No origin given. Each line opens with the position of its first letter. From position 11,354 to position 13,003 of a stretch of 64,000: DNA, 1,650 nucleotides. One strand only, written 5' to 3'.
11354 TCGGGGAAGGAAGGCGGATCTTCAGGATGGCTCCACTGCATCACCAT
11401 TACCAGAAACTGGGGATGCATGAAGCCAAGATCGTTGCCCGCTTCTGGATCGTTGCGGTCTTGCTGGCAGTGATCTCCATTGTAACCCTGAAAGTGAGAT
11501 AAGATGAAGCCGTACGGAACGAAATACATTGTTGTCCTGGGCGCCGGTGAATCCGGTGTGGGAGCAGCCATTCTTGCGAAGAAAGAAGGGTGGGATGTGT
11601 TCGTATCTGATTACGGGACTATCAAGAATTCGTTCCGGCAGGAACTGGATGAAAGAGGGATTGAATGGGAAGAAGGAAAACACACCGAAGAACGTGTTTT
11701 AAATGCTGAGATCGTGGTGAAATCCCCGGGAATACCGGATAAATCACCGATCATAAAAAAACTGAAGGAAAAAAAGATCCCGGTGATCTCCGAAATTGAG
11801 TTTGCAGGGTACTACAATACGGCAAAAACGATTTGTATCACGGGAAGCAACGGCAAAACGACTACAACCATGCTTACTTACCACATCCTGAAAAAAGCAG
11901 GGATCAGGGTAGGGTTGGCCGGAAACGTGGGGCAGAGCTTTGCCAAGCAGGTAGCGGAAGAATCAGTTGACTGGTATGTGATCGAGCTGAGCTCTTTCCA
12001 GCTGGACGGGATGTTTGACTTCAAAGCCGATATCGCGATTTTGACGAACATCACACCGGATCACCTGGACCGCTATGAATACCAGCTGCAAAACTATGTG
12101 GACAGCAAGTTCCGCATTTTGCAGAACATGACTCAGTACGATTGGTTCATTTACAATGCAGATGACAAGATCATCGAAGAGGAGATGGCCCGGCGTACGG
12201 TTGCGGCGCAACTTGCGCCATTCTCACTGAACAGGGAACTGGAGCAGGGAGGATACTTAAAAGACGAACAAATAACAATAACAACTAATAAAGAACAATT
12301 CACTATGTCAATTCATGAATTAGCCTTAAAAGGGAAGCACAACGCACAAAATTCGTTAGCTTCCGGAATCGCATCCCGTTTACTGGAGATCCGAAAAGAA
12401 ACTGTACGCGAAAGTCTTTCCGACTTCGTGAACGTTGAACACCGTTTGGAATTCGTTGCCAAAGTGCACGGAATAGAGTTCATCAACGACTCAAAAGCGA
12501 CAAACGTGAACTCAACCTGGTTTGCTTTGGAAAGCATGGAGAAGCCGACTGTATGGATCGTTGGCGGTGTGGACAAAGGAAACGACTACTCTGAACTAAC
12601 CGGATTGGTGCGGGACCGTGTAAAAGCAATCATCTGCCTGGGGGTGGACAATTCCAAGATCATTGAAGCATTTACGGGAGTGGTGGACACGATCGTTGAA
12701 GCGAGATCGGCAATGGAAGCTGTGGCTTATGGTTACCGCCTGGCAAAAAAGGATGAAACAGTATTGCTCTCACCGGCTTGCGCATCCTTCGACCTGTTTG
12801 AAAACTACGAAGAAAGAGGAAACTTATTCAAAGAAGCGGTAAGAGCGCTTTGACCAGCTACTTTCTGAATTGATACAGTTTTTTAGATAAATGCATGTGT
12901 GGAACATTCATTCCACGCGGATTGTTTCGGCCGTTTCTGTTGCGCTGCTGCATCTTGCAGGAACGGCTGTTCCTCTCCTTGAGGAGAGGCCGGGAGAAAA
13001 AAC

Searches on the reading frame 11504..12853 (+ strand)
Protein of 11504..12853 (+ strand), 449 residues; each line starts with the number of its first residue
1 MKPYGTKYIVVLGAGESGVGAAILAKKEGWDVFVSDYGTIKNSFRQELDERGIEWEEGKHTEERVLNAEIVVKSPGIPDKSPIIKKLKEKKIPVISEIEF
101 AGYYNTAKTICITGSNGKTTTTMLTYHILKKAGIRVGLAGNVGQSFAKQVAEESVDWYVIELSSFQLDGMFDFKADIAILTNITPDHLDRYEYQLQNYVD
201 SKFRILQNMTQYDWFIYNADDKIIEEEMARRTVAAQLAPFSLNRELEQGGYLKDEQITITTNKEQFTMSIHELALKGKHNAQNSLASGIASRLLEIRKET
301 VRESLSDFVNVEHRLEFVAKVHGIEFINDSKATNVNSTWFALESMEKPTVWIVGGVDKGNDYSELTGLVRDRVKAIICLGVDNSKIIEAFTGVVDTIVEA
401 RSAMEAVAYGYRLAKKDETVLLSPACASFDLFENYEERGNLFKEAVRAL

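Call 3: search_protein_families(library=pfam, proteins=[window:11504-12853:+], max_evalue=0.01)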
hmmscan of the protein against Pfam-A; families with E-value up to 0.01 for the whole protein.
window:11504-12853:+ (449 aa): 4 families
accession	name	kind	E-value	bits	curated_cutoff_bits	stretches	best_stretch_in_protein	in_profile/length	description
PF08245.18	Mur_ligase_M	-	3.9e-31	109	24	1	112-289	1-198/200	Mur ligase middle domain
PF02875.26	Mur_ligase_C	-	2.4e-12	48.2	28.4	1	313-426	1-127/127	Mur ligase, glutamate ligase domain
PF21377.3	MurD_N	-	1.6e-09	38.1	24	1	12-79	5-72/76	MurD N-terminal domain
PF21799.2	MurD-like_N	-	8e-09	36.1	27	1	8-95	2-87/88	Mur ligase MurD-like, N-terminal domain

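Call 4: search_protein_families(library=ncbifam, proteins=[window:11504-12853:+], max_evalue=0.01)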
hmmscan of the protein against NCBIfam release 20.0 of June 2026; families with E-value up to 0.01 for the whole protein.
window:11504-12853:+ (449 aa): 27 families (the best 25 are shown)
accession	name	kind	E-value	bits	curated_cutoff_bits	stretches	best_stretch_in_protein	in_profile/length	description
TIGR01087.1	murD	equivalog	1.5e-121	406.6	211.95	1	9-448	2-441/441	UDP-N-acetylmuramoyl-L-alanine--D-glutamate ligase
TIGR01082.1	murC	equivalog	3.6e-40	138.4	335.1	1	13-329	9-322/449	UDP-N-acetylmuramate--L-alanine ligase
NF053647.1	pMurD2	equivalog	9.4e-36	123.6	550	2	9-225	3-219/405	pseudomurein biosynthesis peptide ligase pMurD2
NF053646.1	pMurD1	equivalog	2.3e-35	122.1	610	1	9-382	3-388/465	pseudomurein biosynthesis peptide ligase pMurD1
NF053645.1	pMurC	equivalog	4.8e-33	114.6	560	2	15-247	8-250/492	pseudomurein biosynthesis peptide ligase pMurC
NF001126.0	PRK00139.1-4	equivalog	2.9e-26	92.1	373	1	92-329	89-347/486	UDP-N-acetylmuramoyl-L-alanyl-D-glutamate--2,6-diaminopimelate ligase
TIGR01143.1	murF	subfamily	1e-23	84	288.6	1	105-349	72-322/418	UDP-N-acetylmuramoyl-tripeptide--D-alanyl-D-alanine ligase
TIGR01085.1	murE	subfamily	1e-21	77.4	257.3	2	144-325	145-333/472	UDP-N-acetylmuramyl-tripeptide synthetase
NF008896.0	PRK11929.1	equivalog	4.3e-20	71.2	1023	3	148-320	173-351/965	bifunctional UDP-N-acetylmuramoyl-L-alanyl-D-glutamate--2,6-diaminopimelate ligase MurE/UDP-N-acetylmuramoyl-tripeptide--D-alanyl-D-alanine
NF001124.0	PRK00139.1-2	equivalog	2e-18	66.4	476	1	105-329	107-356/500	UDP-N-acetylmuramoyl-L-alanyl-D-glutamate--2,6-diaminopimelate ligase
NF011171.0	PRK14573.1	equivalog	2.1e-18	65.6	1015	1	9-329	10-321/809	bifunctional UDP-N-acetylmuramate--L-alanine ligase/D-alanine--D-alanine ligase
TIGR01081.1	mpl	equivalog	4.5e-16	58.9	388.7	1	12-329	5-328/448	UDP-N-acetylmuramate:L-alanyl-gamma-D-glutamyl-meso-diaminopimelate ligase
TIGR02068.2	cya_phycin_syn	equivalog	9.1e-16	57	850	1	109-311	481-715/862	cyanophycin synthetase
NF053648.1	pMurE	equivalog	5e-15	55.2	600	1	103-320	94-326/464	pseudomurein biosynthesis peptide ligase pMurE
NF001123.0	PRK00139.1-1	equivalog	8.7e-14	51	586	2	148-399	168-428/493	UDP-N-acetylmuramoyl-L-alanyl-D-glutamate--2,6-diaminopimelate ligase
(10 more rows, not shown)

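Call 5: find_related_loci(query=window:11504-12853:+, collection=genome_contigs, flank=10000)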
Query window:11504-12853:+ (449 aa) in genome_contigs; peptide patterns used: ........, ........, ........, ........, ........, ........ (x = any residue, [..] = any of these).
600 stretches matched a pattern (row limit reached: there are more); 491 encode a relative of the query (tblastn E <= 1e-3); the best 80 are kept; 80 distinct loci.
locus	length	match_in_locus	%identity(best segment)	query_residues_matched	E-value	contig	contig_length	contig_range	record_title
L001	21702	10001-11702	89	1-449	0e+0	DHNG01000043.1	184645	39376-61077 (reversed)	MAG TPA_asm: Flavobacteriales bacterium UBA5422 UBA5422_contig_735, whole genome shotgun sequence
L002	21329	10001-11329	81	6-449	0e+0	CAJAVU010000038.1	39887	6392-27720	MAG: uncultured Flavobacteriales bacterium isolate Loc090116-8m_bin-0057 genome assembly, contig: bin-0057:038/114, whol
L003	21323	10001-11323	78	9-449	0e+0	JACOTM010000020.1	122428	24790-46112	MAG: Flavobacteriia bacterium isolate NC_groundwater_44_Pr7_S2p5_31_11 FFV18_S2p5_scaffold_193943, whole genome shotgun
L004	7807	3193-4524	77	6-449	0e+0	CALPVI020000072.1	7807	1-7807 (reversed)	MAG: Actinomyces viscosus isolate HRS-ES2-bin-206 genome assembly, contig: HRSG-E12-C6183, whole genome shotgun sequence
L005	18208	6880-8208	78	7-449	0e+0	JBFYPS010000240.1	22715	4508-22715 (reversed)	MAG: Crocinitomicaceae bacterium isolate PPR_0161 PPR_0161_bin.8.fa_k121_84229, whole genome shotgun sequence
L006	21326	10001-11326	75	7-449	0e+0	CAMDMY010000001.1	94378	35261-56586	MAG: Chryseobacterium gleum isolate MiH-16apr19-272 genome assembly, contig: MiH-16apr19-C259, whole genome shotgun sequ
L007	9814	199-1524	75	7-449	0e+0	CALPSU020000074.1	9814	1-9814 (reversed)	MAG: Chryseobacterium gleum isolate HRS-ES4-bin-111 genome assembly, contig: HRS-ES4-C3211, whole genome shotgun sequenc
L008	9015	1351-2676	77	7-449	0e+0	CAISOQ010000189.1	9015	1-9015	MAG: uncultured Flavobacteriia bacterium isolate Loclat_bin-19642 genome assembly, contig: bin-19642:189/493, whole geno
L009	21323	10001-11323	76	8-449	0e+0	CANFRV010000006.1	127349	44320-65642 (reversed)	MAG: Flavobacteriales bacterium isolate Jr-16oct17-234 genome assembly, contig: Jr-16oct17-C269, whole genome shotgun se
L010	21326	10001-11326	76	7-449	0e+0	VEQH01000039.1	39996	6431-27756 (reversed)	MAG: Flavobacteriales bacterium isolate ZLKRG09 NODE_697_length_39996_cov_7.640723, whole genome shotgun sequence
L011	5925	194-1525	74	7-449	0e+0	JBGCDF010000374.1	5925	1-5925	MAG: Crocinitomicaceae bacterium isolate SGMAG-82 contig374, whole genome shotgun sequence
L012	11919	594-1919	75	7-449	0e+0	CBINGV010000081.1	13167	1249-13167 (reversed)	MAG TPA_asm: uncultured Flavobacteriales bacterium isolate SRR16817029_concoct_29 genome assembly, contig: ERZ27393973.1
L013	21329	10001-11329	74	7-449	0e+0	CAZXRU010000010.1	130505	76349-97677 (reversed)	MAG TPA_asm: uncultured Fluviicola sp. isolate SRP220891_co3_295 genome assembly, contig: NODE_44_length_130505_cov_9.54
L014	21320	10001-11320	74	9-449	0e+0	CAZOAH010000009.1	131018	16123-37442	MAG TPA_asm: uncultured Akkermansia sp. isolate SRP319275_co3_213 genome assembly, contig: NODE_200_length_131018_cov_30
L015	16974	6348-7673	73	7-449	0e+0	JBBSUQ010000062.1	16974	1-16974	MAG: Flavobacteriales bacterium isolate SVL2_sbin.5 SVL2_sbin.5_k141_478652_length_16974_cov_11.9704, whole genome shotg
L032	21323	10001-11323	68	9-449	0e+0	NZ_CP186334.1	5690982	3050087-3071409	Gaoshiqia hydrogeniformans strain Z1-71 chromosome, complete genome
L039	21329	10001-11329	65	7-449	0e+0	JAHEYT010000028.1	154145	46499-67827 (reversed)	MAG: Bacteroidetes bacterium isolate nzgw134 NODE_59_length_154146_cov_4.714741, whole genome shotgun sequence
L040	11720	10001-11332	65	6-449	0e+0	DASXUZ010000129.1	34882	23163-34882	MAG TPA_asm: Prolixibacteraceae bacterium isolate SMAG_U4731 k141_7904, whole genome shotgun sequence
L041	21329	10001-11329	65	7-449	0e+0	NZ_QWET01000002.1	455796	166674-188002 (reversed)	Mariniphaga sediminis strain SY21 Scaffold2, whole genome shotgun sequence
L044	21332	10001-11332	67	6-449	0e+0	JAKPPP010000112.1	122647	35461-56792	MAG: Bacteroidota bacterium isolate JPNA_maxbin.133 k141_1097371, whole genome shotgun sequence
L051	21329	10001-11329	64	7-449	0e+0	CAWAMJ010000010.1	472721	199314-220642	MAG: uncultured Prolixibacteraceae bacterium isolate MFD01721.bin.1.283 genome assembly, contig: contig_5773, whole geno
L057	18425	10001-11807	65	7-449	0e+0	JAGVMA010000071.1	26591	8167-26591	MAG: Bacteroidia bacterium isolate SW_6 c_000000066496, whole genome shotgun sequence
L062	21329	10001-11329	62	7-449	0e+0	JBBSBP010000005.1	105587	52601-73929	MAG: Bacteroidales bacterium isolate La6_metabat2.157 La6_metabat2.157_K_1481748_L_105587_cov_23.7257, whole genome shot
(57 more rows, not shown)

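Call 11: search_protein_families(library=pfam, proteins=[L001:11844-14228:-, L001:9814-10275:-, L001:9265-9999:+], max_evalue=0.01)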
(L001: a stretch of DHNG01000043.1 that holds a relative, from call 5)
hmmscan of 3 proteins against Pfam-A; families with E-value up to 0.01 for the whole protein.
L001:11844-14228:- (794 aa): 3 families
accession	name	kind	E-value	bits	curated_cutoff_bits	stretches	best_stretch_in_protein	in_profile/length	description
PF18962.6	Por_Secre_tail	-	2.4e-15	57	27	1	722-792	1-74/75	Secretion system C-terminal sorting domain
PF01839.29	FG-GAP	-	3.1e-12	46.5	22.1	2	518-542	5-32/37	FG-GAP repeat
PF13517.12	FG-GAP_3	-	1.7e-07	32.2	26.9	1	522-594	1-60/61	FG-GAP-like repeat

L001:9814-10275:- (153 aa): 0 families

L001:9265-9999:+ (244 aa): 1 family
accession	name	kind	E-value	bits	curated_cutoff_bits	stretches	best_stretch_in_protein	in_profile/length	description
PF00953.26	Glycos_transf_4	-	7.8e-07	29.7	27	1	137-161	134-158/160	Glycosyl transferase family 4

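Call 77: find_homologous_proteins(query=window:11504-12853:+, max_evalue=1e-150)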
Query window:11504-12853:+ (449 aa): 7928 proteins with E <= 1e-150 among 8000 candidates; the best 120 are listed.
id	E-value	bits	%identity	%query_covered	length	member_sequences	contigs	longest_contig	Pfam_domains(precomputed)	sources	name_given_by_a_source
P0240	1.3e-273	926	92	100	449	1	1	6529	PF02875.27,PF08245.19,PF21377.4,PF21799.3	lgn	-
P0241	4.1e-273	924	92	100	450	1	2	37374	PF02875.27,PF08245.19,PF21377.4,PF21799.3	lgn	-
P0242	4.4e-273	924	92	100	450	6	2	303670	PF02875.27,PF08245.19,PF21377.4,PF21799.3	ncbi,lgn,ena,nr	ncbi:MAG: UDP-N-acetylmuramoyl-L-alanine--D-glutamate ligase [Crocinitomicaceae bacterium]|nr:UDP-N-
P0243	1.6e-272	922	92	100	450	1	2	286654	PF02875.27,PF08245.19,PF21377.4,PF21799.3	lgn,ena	-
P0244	3.6e-272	921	92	100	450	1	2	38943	PF02875.27,PF08245.19,PF21377.4,PF21799.3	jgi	jgi:UDP-N-acetylmuramoylalanine--D-glutamate ligase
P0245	7.9e-272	920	92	100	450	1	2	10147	PF02875.27,PF08245.19,PF21377.4,PF21799.3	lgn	-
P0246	1.1e-271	919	92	100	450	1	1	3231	PF02875.27,PF08245.19,PF21377.4,PF21799.3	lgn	-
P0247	4.9e-271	917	91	100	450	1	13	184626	PF02875.27,PF08245.19,PF21377.4,PF21799.3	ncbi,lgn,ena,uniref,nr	ncbi:UDP-N-acetylmuramoyl-L-alanine--D-glutamate ligase [Crocinitomicaceae bacterium CZZ-1]|uniref:U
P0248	1.0e-270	916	91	100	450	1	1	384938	PF02875.27,PF08245.19,PF21377.4,PF21799.3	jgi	-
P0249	1.8e-270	915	91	100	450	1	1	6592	PF02875.27,PF08245.19,PF21377.4,PF21799.3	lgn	-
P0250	2.1e-270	915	91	100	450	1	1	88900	PF02875.27,PF08245.19,PF21377.4,PF21799.3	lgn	-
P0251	2.8e-270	915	91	100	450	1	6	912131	PF02875.27,PF08245.19,PF21377.4,PF21799.3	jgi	jgi:UDP-N-acetylmuramoylalanine--D-glutamate ligase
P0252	1.0e-269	913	91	100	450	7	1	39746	PF02875.27,PF08245.19,PF21377.4,PF21799.3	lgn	-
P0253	2.2e-269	912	91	100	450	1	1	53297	PF02875.27,PF08245.19,PF21377.4,PF21799.3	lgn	-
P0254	2.3e-269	912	90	100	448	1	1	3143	PF02875.27,PF08245.19,PF21377.4,PF21799.3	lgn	-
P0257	1.4e-264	896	88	100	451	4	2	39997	PF02875.27,PF08245.19,PF21377.4,PF21799.3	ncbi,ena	-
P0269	2.3e-259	879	86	100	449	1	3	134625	PF02875.27,PF08245.19,PF21377.4,PF21799.3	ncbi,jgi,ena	-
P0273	3.9e-255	865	85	100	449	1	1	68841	PF02875.27,PF08245.19,PF21377.4,PF21799.3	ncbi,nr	ncbi:MAG: UDP-N-acetylmuramoyl-L-alanine--D-glutamate ligase [Crocinitomicaceae bacterium]|nr:UDP-N-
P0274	1.8e-253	859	84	100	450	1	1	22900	PF02875.27,PF08245.19,PF21377.4,PF21799.3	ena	-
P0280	4.3e-249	845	83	100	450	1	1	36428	PF02875.27,PF08245.19,PF21377.4,PF21799.3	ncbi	-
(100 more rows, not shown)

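Call 78: find_encoding_contigs(protein=P0257, flank=10000, max_places=1)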
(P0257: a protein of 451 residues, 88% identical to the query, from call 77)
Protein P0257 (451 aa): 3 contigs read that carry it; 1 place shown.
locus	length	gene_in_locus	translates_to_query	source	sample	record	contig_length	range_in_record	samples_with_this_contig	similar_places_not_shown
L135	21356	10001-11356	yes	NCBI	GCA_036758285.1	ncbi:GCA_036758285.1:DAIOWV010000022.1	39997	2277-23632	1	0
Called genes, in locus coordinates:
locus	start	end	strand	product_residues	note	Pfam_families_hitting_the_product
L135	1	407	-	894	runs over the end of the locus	?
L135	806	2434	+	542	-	PF13424:TPR_12 (faint), PF17874:TPR_MalT (faint), PF00515:TPR_1 (faint), PF07719:TPR_2 (faint), PF13181:TPR_8 (faint), PF00165:HTH_AraC (faint), PF12833:HTH_18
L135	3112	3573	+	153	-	PF02381:MraZ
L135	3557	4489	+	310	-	PF01795:Methyltransf_5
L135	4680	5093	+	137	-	PF19579:FtsL_2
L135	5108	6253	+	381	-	-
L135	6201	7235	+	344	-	-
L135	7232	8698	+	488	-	PF01225:Mur_ligase (weak), PF08245:Mur_ligase_M, PF02875:Mur_ligase_C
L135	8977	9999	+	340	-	PF00953:Glycos_transf_4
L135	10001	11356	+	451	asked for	PF21377:MurD_N (weak), PF21799:MurD-like_N, PF08245:Mur_ligase_M, PF02875:Mur_ligase_C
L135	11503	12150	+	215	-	PF13505:OMP_b-brl (weak)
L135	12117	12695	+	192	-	-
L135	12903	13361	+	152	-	-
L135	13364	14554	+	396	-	PF01098:FTSW_RODA_SPOVE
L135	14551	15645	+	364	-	PF03033:Glyco_transf_28, PF04101:Glyco_tran_28_C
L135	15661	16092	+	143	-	-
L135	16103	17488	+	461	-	PF01225:Mur_ligase, PF08245:Mur_ligase_M, PF02875:Mur_ligase_C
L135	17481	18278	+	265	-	-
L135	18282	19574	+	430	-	PF02491:SHS2_FTSA, PF06723:MreB_Mbl, PF11104:PilM_2 (weak), PF06277:EutA (weak), PF14450:FtsA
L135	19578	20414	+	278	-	PF03935:SKN1_KRE6_Sbg1 (faint), PF00722:Glyco_hydro_16, PF26113:GH16_XgeA (weak)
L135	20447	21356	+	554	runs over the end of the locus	PF00091:Tubulin, PF12327:FtsZ_C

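Call 79: find_encoding_contigs(protein=P0269, flank=10000, max_places=2)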
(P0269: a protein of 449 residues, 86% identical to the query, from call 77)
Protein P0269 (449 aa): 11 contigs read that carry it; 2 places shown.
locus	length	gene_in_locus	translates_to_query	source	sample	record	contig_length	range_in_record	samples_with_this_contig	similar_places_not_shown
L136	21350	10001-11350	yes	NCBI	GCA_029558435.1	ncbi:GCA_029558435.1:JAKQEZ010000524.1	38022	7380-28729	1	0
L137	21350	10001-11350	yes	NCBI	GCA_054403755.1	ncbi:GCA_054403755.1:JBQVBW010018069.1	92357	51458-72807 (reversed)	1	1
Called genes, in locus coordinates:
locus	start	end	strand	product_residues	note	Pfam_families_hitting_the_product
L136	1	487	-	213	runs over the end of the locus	PF01841:Transglut_core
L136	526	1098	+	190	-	-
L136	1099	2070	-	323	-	PF01075:Glyco_transf_9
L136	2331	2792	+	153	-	PF02381:MraZ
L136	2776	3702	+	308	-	PF01795:Methyltransf_5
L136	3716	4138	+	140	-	PF19579:FtsL_2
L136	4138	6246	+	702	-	PF03717:PBP_dimer, PF00905:Transpeptidase, PF03793:PASTA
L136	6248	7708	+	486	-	PF01225:Mur_ligase, PF08245:Mur_ligase_M, PF02875:Mur_ligase_C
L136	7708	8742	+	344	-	PF17761:DUF1016_N, PF06250:YhcG_C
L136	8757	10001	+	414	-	PF10555:MraY_sig1 (faint), PF00953:Glycos_transf_4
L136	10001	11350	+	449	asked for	PF21377:MurD_N, PF21799:MurD-like_N, PF08245:Mur_ligase_M, PF02875:Mur_ligase_C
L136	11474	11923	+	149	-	-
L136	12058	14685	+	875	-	PF02861:Clp_N, PF13191:AAA_16 (weak), PF00004:AAA, PF17871:AAA_lid_9, PF00004:AAA, PF07724:AAA_2, PF07728:AAA_5, PF10431:ClpB_D2-small, +8 more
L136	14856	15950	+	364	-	PF13776:DUF4172, PF02661:Fic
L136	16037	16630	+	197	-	PF27000:PH_gly_zipper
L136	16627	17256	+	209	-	-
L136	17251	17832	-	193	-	-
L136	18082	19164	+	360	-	PF03462:PCRF, PF00472:RF-1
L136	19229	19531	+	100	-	PF03960:ArsC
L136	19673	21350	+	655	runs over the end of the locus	PF17900:Peptidase_M1_N (weak), PF01433:Peptidase_M1, PF18962:Por_Secre_tail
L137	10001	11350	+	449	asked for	PF21377:MurD_N, PF21799:MurD-like_N, PF08245:Mur_ligase_M, PF02875:Mur_ligase_C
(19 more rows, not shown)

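Call 80: find_encoding_contigs(protein=P0273, flank=10000, max_places=1)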
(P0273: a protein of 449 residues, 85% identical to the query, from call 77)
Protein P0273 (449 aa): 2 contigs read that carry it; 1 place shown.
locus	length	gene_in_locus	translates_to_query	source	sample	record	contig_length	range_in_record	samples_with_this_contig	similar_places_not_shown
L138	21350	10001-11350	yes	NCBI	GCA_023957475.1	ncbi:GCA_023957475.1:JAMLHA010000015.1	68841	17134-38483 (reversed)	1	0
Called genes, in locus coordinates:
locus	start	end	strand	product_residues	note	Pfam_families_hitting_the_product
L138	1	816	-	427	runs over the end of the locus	PF02675:AdoMet_dc, PF17284:Spermine_synt_N, PF01564:Spermine_synth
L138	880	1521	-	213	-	PF01841:Transglut_core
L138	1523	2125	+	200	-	-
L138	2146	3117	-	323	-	PF01075:Glyco_transf_9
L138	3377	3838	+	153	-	PF02381:MraZ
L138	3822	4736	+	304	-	PF01795:Methyltransf_5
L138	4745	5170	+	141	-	PF19579:FtsL_2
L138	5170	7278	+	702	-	PF03717:PBP_dimer, PF00905:Transpeptidase, PF03793:PASTA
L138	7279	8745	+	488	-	PF01225:Mur_ligase, PF08245:Mur_ligase_M, PF02875:Mur_ligase_C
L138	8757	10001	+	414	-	PF10555:MraY_sig1 (faint), PF00953:Glycos_transf_4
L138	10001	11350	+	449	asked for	PF21377:MurD_N (weak), PF21799:MurD-like_N, PF08245:Mur_ligase_M, PF02875:Mur_ligase_C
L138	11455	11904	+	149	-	-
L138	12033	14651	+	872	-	PF02861:Clp_N, PF13191:AAA_16 (weak), PF00004:AAA, PF17871:AAA_lid_9, PF00004:AAA, PF07724:AAA_2, PF07728:AAA_5, PF10431:ClpB_D2-small, +8 more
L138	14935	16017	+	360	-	PF03462:PCRF, PF00472:RF-1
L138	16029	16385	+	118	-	PF03960:ArsC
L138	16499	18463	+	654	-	PF01433:Peptidase_M1, PF18962:Por_Secre_tail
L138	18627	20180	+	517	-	PF00916:Sulfate_transp, PF16983:MFS_MOT1 (faint)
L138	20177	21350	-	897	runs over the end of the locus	PF01103:Omp85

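Call 82: find_encoding_contigs(protein=P0274, flank=10000, max_places=1)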
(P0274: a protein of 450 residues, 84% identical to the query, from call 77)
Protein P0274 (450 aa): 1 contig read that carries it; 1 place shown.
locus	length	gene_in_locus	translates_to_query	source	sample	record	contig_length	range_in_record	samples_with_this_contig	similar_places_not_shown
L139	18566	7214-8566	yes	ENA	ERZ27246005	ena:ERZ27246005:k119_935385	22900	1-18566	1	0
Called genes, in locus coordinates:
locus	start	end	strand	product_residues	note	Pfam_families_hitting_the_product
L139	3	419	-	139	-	?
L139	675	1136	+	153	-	PF02381:MraZ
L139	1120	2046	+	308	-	PF01795:Methyltransf_5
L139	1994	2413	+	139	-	PF19579:FtsL_2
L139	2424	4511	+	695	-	PF03717:PBP_dimer, PF00905:Transpeptidase, PF03793:PASTA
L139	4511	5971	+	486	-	PF01225:Mur_ligase, PF08245:Mur_ligase_M, PF02875:Mur_ligase_C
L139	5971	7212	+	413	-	PF10555:MraY_sig1 (faint), PF00953:Glycos_transf_4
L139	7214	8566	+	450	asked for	PF21377:MurD_N, PF21799:MurD-like_N, PF08245:Mur_ligase_M, PF02875:Mur_ligase_C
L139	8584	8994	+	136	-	-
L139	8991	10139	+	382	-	PF01098:FTSW_RODA_SPOVE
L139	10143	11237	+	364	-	PF03033:Glyco_transf_28, PF04101:Glyco_tran_28_C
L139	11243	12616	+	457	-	PF01225:Mur_ligase, PF08245:Mur_ligase_M, PF02875:Mur_ligase_C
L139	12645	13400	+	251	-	-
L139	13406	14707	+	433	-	PF00012:HSP70 (faint), PF11104:PilM_2 (faint), PF02491:SHS2_FTSA, PF06277:EutA, PF06723:MreB_Mbl, PF14450:FtsA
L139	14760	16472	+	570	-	PF00091:Tubulin, PF12327:FtsZ_C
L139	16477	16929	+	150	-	PF09424:YqeY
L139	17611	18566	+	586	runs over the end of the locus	PF18962:Por_Secre_tail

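Call 83: find_encoding_contigs(protein=P0280, flank=10000, max_places=1)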
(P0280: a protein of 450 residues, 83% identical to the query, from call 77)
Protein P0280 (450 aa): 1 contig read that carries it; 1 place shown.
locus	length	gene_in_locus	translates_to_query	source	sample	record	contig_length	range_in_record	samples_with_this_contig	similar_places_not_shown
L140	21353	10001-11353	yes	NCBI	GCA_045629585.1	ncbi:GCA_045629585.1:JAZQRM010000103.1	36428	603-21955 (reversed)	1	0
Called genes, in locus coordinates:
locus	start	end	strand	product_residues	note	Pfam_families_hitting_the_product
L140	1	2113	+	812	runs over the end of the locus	PF18990:DUF5723, PF02412:TSP_3 (faint), PF00691:OmpA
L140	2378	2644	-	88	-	PF01016:Ribosomal_L27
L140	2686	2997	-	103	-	PF00829:Ribosomal_L21p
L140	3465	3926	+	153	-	PF02381:MraZ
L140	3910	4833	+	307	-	PF01795:Methyltransf_5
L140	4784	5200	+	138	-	PF19579:FtsL_2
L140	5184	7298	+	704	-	PF03717:PBP_dimer, PF00905:Transpeptidase, PF03793:PASTA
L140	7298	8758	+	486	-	PF01225:Mur_ligase, PF08245:Mur_ligase_M, PF02875:Mur_ligase_C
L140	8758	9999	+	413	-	PF10555:MraY_sig1 (weak), PF00953:Glycos_transf_4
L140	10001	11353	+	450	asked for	PF21377:MurD_N (weak), PF21799:MurD-like_N, PF08245:Mur_ligase_M, PF02875:Mur_ligase_C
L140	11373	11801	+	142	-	-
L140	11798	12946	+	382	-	PF01098:FTSW_RODA_SPOVE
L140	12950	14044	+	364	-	PF03033:Glyco_transf_28, PF04101:Glyco_tran_28_C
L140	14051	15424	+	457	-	PF01225:Mur_ligase, PF08245:Mur_ligase_M, PF02875:Mur_ligase_C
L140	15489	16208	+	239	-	-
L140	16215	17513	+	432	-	PF11104:PilM_2 (faint), PF02491:SHS2_FTSA, PF06277:EutA, PF06723:MreB_Mbl, PF14450:FtsA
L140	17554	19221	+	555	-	PF00091:Tubulin, PF12327:FtsZ_C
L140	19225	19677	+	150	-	PF09424:YqeY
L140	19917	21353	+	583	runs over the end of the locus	PF18962:Por_Secre_tail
